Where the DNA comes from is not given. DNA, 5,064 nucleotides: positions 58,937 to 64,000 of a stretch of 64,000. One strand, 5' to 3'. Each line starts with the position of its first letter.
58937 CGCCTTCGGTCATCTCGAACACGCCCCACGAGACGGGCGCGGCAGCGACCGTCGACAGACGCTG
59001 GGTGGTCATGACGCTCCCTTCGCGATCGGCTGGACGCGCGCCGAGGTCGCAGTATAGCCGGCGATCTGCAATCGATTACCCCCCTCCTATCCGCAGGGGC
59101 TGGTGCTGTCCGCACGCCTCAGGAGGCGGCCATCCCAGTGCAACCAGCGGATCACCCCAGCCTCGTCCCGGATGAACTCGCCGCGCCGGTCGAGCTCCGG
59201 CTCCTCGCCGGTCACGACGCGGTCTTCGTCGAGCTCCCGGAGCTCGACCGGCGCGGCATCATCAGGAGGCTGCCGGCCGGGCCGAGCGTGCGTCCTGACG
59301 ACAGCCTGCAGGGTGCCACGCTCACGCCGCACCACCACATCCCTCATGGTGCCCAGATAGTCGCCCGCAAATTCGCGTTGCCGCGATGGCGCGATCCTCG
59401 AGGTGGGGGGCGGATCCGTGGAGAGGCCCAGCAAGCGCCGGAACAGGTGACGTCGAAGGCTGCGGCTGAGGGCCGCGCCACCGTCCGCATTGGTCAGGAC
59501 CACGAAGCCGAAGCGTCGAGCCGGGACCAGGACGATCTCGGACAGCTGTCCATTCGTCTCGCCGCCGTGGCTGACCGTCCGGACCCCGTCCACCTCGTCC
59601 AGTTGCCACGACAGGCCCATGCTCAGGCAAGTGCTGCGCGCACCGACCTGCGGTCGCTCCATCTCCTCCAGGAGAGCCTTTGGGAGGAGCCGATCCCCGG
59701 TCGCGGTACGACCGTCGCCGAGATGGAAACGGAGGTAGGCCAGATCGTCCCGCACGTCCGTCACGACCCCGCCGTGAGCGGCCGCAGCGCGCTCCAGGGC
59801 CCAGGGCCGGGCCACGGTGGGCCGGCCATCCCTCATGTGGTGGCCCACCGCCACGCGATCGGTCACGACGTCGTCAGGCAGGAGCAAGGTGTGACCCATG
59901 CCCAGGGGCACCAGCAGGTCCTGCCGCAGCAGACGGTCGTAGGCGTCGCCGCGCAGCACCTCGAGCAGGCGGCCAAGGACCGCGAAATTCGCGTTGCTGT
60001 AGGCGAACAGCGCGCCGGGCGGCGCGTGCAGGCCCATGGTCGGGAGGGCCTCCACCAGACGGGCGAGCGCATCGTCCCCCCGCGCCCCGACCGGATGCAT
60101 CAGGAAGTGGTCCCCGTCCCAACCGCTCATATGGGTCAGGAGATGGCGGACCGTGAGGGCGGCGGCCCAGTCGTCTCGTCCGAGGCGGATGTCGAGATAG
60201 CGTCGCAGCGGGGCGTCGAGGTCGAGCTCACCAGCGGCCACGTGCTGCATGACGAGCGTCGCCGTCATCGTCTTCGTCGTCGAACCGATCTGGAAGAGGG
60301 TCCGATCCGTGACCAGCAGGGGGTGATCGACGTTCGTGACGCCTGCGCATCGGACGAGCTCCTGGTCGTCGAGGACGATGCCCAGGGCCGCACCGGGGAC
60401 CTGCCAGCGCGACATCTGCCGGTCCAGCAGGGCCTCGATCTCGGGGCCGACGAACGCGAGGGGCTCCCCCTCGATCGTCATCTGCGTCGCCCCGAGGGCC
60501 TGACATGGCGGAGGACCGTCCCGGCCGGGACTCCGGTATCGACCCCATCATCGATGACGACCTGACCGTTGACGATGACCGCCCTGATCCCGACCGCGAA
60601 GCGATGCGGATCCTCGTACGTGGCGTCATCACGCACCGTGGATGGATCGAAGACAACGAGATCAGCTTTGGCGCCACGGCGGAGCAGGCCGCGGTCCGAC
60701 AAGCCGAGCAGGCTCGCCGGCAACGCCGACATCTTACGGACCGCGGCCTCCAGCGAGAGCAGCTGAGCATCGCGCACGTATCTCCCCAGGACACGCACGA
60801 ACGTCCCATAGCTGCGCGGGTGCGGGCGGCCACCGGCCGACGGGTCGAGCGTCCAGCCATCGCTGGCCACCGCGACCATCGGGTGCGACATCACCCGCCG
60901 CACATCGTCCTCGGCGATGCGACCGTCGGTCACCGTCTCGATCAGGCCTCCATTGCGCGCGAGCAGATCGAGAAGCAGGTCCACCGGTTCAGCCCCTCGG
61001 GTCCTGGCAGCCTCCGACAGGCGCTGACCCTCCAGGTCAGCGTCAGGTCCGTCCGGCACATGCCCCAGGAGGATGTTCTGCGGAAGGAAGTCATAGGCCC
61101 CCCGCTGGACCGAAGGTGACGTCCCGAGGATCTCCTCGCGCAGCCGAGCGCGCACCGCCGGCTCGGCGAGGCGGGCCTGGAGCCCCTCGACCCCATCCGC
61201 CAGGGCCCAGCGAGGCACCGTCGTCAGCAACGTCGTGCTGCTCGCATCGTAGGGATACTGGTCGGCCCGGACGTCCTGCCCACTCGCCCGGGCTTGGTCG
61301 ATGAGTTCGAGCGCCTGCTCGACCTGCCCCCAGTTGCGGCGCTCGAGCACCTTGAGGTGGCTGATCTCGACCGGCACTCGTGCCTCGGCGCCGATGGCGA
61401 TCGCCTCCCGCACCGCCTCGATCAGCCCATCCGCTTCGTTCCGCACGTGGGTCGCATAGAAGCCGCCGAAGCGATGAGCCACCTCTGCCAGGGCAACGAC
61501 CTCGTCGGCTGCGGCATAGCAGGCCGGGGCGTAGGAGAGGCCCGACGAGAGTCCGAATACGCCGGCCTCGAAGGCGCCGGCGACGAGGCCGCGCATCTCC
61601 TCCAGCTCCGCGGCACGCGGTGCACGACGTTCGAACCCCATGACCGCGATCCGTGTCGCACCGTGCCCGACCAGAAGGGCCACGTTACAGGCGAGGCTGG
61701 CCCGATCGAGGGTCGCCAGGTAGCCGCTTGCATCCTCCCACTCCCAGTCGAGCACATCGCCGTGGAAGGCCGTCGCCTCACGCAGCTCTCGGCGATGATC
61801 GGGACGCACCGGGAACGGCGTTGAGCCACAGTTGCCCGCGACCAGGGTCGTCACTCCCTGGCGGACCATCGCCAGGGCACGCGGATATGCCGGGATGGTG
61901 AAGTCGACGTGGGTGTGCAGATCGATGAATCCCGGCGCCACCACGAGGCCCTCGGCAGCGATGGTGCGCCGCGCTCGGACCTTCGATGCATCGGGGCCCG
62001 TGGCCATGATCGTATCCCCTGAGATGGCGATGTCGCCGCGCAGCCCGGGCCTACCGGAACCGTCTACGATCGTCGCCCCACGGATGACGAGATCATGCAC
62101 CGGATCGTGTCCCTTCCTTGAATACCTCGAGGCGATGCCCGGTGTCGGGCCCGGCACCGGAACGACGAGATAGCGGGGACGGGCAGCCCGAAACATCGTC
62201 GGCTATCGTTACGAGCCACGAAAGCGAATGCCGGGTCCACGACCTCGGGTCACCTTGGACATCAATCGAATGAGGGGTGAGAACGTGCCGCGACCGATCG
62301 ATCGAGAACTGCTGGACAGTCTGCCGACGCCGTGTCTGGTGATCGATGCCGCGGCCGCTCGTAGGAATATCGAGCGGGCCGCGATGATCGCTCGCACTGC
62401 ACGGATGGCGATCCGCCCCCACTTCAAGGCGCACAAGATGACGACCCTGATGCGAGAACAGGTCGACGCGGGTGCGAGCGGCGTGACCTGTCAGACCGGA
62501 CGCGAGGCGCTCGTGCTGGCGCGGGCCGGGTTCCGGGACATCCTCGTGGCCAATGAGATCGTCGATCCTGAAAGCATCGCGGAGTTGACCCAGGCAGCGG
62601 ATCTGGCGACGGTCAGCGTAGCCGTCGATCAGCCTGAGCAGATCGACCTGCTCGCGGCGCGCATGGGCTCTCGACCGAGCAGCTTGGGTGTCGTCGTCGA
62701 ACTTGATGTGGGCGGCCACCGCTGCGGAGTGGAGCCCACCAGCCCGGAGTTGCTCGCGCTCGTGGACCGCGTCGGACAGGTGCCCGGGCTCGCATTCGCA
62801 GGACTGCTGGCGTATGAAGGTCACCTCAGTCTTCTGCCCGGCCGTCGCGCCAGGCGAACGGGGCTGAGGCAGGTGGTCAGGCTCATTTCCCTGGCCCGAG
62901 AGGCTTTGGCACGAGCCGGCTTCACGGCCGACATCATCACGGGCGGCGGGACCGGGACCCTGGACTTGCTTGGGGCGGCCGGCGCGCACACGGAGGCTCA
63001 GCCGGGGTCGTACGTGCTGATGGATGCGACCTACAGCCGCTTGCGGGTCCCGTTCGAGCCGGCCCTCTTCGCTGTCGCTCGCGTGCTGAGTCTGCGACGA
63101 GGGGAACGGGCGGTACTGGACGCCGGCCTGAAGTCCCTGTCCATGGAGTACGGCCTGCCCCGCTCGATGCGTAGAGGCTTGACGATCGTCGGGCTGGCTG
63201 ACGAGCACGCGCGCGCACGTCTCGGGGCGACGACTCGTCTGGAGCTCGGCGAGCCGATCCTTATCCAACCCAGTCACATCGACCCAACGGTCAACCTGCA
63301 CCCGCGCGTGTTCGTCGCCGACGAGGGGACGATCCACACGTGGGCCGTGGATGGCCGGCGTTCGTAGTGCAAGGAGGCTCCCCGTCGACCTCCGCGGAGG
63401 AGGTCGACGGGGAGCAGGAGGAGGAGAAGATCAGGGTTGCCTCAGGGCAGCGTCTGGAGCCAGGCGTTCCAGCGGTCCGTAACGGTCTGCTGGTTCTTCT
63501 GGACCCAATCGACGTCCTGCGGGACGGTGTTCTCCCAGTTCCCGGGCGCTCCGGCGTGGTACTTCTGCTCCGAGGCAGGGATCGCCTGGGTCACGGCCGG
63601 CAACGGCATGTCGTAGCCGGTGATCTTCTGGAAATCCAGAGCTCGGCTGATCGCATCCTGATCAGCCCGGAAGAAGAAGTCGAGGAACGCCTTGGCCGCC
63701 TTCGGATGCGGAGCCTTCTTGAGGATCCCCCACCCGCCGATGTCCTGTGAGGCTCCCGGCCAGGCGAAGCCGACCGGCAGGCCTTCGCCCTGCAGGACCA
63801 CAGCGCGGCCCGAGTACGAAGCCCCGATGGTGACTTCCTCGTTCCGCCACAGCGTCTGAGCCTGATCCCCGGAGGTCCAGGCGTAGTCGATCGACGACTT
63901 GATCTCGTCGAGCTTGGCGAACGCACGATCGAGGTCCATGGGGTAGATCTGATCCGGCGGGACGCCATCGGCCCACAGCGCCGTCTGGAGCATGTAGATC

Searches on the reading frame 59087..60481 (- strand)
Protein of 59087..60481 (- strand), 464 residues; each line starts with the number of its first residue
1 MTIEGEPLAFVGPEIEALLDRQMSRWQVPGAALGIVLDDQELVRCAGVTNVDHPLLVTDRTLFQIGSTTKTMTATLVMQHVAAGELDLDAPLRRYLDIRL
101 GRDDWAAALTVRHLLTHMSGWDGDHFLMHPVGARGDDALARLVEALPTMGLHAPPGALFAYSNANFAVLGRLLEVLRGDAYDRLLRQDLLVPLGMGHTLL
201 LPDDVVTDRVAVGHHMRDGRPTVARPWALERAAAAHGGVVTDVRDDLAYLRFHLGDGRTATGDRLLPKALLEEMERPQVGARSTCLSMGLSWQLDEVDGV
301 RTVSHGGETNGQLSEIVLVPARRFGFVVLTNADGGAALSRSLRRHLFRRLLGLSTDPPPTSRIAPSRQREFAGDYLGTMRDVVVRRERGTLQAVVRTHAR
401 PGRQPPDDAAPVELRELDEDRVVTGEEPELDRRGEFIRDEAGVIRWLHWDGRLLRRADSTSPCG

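Call 32: search_protein_families(library=pfam, proteins=[window:59087-60481:-], max_evalue=0.001)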
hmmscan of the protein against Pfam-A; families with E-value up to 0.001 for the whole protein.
window:59087-60481:- (464 aa): 1 family
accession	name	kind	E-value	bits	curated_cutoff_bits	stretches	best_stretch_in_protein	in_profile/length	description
PF00144.29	Beta-lactamase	-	3.4e-59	201.1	27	1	16-343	2-321/329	Beta-lactamase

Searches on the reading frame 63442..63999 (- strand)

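Call 42: search_protein_families(library=pfam, proteins=[window:63442-63999:-], max_evalue=0.0001)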
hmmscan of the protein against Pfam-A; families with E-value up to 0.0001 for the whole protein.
window:63442-63999:- (185 aa): 2 families
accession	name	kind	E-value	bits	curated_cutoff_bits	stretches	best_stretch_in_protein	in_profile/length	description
PF13416.11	SBP_bac_8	-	5.5e-16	59.6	27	1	4-116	136-250/279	Bacterial extracellular solute-binding protein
PF01547.30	SBP_bac_1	-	4.1e-10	40.6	26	1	25-114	199-305/307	Bacterial extracellular solute-binding protein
